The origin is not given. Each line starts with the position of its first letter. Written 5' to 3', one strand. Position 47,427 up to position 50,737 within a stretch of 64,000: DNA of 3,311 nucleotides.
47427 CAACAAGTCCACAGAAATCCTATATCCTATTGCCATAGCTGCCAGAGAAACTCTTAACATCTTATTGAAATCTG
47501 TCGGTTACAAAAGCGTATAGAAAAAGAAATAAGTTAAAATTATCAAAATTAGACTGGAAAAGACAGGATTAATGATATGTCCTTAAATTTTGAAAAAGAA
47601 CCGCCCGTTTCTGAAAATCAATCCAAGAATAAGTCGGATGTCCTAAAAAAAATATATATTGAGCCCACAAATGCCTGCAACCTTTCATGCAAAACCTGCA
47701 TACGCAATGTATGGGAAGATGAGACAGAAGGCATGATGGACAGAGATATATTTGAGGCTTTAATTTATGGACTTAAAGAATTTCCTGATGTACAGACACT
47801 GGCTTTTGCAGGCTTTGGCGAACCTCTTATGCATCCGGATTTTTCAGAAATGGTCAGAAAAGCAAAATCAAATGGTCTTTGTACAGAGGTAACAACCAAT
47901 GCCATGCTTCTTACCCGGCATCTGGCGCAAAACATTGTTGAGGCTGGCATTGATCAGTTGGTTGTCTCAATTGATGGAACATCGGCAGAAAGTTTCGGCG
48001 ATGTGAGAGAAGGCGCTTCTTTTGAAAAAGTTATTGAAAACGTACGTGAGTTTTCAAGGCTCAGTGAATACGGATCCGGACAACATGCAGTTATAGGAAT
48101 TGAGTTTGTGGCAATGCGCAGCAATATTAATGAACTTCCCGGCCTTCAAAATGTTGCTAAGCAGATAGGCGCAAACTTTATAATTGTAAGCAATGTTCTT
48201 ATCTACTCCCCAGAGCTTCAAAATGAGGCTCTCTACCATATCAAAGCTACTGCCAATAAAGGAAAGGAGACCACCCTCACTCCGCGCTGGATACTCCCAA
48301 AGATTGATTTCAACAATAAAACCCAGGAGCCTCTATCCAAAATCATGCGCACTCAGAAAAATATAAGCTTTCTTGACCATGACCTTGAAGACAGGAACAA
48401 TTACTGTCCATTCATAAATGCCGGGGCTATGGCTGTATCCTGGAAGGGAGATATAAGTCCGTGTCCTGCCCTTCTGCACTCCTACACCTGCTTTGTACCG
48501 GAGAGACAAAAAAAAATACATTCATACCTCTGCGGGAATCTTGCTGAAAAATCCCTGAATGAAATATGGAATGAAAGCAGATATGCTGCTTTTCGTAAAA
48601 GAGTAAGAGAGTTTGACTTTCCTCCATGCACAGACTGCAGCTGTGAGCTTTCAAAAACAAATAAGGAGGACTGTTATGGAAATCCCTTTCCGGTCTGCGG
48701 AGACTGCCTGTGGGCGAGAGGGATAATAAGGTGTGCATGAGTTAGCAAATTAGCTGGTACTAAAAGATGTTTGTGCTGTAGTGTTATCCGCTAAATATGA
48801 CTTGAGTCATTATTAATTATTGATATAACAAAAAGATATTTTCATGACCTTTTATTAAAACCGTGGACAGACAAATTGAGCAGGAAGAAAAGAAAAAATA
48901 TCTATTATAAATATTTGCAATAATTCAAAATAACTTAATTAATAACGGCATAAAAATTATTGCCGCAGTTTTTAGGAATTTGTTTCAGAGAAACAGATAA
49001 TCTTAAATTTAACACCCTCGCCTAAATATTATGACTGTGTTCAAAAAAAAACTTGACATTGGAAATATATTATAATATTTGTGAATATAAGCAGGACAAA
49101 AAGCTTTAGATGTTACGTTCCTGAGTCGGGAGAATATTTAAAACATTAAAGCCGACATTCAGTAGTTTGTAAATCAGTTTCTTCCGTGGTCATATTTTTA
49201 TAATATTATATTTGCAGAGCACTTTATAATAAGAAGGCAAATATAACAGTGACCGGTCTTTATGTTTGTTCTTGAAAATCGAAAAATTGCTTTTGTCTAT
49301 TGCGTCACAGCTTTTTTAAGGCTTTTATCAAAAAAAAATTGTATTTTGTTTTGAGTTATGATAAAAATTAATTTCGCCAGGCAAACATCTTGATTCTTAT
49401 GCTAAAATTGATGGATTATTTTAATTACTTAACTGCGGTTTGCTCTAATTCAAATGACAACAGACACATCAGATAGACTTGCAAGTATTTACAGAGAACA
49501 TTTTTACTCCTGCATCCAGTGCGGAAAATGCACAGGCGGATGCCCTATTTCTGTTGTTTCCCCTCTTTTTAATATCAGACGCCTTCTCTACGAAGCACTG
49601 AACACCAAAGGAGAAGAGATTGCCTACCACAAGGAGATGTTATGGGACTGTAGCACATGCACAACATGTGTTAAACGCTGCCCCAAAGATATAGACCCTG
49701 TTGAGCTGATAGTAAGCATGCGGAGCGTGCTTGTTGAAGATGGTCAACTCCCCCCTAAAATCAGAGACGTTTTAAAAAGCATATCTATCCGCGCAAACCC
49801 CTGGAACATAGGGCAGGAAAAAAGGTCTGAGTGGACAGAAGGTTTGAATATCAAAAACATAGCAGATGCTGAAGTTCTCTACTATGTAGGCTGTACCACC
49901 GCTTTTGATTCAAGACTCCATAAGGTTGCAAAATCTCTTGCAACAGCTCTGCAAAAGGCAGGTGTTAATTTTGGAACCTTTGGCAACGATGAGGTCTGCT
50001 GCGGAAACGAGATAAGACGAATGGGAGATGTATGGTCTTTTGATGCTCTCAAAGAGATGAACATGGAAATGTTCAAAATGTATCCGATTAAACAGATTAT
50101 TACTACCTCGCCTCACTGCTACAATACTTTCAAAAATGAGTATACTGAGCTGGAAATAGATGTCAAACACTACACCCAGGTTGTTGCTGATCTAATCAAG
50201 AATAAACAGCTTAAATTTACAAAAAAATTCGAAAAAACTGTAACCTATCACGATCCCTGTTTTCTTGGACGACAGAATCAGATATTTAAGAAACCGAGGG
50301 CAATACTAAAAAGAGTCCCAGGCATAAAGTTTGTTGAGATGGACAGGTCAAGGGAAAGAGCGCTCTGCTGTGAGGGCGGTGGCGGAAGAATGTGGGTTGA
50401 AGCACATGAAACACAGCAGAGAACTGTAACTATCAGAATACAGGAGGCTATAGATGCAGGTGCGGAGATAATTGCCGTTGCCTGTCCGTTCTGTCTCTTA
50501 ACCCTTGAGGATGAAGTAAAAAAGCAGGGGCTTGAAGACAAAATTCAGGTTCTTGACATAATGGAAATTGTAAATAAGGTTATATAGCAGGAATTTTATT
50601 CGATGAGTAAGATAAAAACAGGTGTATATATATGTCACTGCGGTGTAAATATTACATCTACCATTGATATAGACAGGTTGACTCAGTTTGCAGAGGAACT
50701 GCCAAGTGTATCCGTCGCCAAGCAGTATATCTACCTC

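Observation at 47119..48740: Orphan radical-SAM/SPASM enzyme with an upstream 36-aa peptide ORF, isolated between two ~0.7-0.8 kb AT-rich non-coding stretches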

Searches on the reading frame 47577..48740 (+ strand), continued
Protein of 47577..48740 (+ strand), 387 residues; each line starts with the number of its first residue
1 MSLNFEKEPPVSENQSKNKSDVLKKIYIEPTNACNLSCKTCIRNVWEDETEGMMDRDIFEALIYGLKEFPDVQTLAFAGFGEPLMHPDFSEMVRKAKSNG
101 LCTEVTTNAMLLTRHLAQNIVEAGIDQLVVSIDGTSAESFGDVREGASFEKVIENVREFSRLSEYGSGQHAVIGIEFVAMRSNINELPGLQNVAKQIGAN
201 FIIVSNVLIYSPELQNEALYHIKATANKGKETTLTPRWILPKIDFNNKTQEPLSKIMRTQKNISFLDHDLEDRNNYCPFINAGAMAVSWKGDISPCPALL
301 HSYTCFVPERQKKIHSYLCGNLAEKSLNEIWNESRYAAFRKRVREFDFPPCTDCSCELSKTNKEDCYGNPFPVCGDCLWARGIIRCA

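Call 79: find_encoding_contigs(protein=P0021, flank=6000, max_places=2)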
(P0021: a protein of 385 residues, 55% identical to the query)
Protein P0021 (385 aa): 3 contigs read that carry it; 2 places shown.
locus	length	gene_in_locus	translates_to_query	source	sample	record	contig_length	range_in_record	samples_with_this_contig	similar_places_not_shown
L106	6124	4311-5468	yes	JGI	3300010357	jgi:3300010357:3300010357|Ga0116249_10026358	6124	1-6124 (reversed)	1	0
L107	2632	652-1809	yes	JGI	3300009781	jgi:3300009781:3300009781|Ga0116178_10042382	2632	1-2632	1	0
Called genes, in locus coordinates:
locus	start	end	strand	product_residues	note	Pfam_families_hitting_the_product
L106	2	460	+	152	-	?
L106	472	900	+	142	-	PF01451:LMWPc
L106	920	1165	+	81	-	PF13192:Thioredoxin_3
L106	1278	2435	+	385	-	PF02353:CMAS, PF01728:FtsJ (weak), PF05175:MTS (weak), PF13489:Methyltransf_23, PF13847:Methyltransf_31, PF08241:Methyltransf_11, PF08242:Methyltransf_12, PF13649:Methyltransf_25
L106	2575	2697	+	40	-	-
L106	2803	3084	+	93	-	-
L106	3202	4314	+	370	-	PF01758:SBF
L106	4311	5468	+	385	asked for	PF04055:Radical_SAM, PF13186:SPASM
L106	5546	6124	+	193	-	?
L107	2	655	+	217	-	?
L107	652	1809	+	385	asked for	PF04055:Radical_SAM, PF13186:SPASM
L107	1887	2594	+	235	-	PF02683:DsbD_TM, PF13386:DsbD_2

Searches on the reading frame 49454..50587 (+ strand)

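Call 10: search_protein_families(library=ncbifam, proteins=[window:49454-50587:+], max_evalue=0.00001)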
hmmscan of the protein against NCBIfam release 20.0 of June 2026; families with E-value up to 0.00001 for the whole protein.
window:49454-50587:+ (377 aa): 20 families
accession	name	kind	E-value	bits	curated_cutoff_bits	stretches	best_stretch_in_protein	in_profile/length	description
NF004898.0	PRK06259.1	equivalog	2e-57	194.9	385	1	57-377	179-488/488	fumarate reductase (CoM/CoB) subunit TfrB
NF045670.1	quin_L_LdhH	equivalog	4.2e-35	121.2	800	1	132-373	460-705/706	L-lactate dehydrogenase (quinone) large subunit LdhH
NF008369.0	PRK11168.1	equivalog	4e-26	91.8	278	2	126-356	153-385/401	anaerobic glycerol-3-phosphate dehydrogenase subunit C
NF045724.1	ferredox_TmcB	equivalog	3.2e-24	85.3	735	1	14-368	37-421/430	electron transfer complex ferredoxin TmcB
NF045663.1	diclust_near_Sec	equivalog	3e-20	71.9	530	1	22-333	310-604/759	pyridine nucleotide-disulfide oxidoreductase/dicluster-binding protein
TIGR03290.1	CoB_CoM_SS_C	equivalog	1.2e-19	70.8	160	1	19-110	3-92/144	CoB--CoM heterodisulfide reductase subunit C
NF045796.1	DsrK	equivalog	1e-18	67.3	400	1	166-330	230-392/453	sulfate reduction electron transfer complex DsrMKJOP subunit DsrK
NF045711.1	sulf_resp_HmcF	equivalog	3.1e-17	62.5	750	1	234-353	306-427/457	sulfate respiration complex iron-sulfur protein HmcF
TIGR03379.1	glycerol3P_GlpC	equivalog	2.5e-13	49.6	279.9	2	138-357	161-383/397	anaerobic glycerol-3-phosphate dehydrogenase subunit GlpC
NF041779.1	hetero_SS_HdrC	equivalog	5.3e-11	42.4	350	1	19-98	32-108/198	ferredoxin:CoB-CoM heterodisulfide reductase subunit HdrC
NF041890.1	hdrC_Methbact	equivalog_domain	1.1e-10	41.4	270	1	14-105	25-113/192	ferredoxin:CoB-CoM heterodisulfide reductase subunit HdrC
NF009226.0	PRK12576.1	equivalog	2.5e-10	40.2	344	1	17-103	153-236/317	succinate dehydrogenase/fumarate reductase iron-sulfur subunit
NF038018.1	qmoC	equivalog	1.7e-09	37.6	300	1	18-106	18-104/360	quinone-interacting membrane-bound oxidoreductase complex subunit QmoC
NF008434.0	PRK11274.1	equivalog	5.1e-09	35.6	333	0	230-368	268-404/409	glycolate oxidase subunit GlcF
TIGR00273.1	TIGR00273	equivalog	1.6e-07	30.6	444.8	1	6-110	282-389/432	LutB/LldF family L-lactate oxidation iron-sulfur protein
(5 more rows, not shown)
